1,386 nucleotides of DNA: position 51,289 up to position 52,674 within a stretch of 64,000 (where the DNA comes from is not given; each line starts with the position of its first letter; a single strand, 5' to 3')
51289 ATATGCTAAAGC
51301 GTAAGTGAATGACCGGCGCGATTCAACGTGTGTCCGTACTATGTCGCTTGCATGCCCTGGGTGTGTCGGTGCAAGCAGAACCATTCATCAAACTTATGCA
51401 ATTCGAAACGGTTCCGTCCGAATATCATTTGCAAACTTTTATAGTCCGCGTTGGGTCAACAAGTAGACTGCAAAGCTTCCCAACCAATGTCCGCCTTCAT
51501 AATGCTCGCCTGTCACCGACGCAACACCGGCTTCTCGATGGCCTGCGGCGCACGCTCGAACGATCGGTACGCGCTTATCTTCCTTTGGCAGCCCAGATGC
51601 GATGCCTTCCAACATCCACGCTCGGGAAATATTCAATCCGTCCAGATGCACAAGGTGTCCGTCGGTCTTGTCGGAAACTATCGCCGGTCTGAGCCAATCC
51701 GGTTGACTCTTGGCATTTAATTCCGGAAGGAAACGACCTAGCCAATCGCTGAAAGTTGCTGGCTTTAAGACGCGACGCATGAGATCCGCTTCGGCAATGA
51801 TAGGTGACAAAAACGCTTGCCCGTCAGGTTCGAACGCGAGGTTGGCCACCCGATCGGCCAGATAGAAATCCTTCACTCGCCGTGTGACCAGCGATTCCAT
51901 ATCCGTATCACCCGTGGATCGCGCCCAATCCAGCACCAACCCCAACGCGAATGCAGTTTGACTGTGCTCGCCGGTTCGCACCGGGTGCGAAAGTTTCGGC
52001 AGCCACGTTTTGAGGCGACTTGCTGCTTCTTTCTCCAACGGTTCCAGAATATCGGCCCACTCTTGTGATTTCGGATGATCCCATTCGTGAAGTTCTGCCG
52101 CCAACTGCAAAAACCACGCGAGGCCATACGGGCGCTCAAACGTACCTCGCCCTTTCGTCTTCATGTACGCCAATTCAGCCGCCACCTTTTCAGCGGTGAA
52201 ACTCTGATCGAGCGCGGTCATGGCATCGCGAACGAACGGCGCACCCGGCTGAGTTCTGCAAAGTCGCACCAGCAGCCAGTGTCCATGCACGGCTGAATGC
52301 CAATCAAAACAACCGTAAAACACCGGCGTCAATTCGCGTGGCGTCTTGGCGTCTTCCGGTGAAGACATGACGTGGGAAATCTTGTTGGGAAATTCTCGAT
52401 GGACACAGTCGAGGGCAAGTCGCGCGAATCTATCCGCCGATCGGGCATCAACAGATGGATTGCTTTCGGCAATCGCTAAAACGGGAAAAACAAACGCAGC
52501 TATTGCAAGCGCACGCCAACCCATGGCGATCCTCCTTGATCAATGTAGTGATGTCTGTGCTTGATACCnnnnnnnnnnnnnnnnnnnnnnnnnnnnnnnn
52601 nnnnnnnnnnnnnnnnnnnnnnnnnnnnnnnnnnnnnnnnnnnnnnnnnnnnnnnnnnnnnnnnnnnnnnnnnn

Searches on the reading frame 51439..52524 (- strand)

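Call 40: search_protein_families(library=pfam, proteins=[window:51439-52524:-], max_evalue=0.001)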
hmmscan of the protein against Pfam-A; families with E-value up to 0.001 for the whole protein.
window:51439-52524:- (361 aa): 1 family
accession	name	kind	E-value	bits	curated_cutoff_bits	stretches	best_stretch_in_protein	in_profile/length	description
PF11199.13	DUF2891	-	3.9e-134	447.2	25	1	32-354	2-324/325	Protein of unknown function (DUF2891)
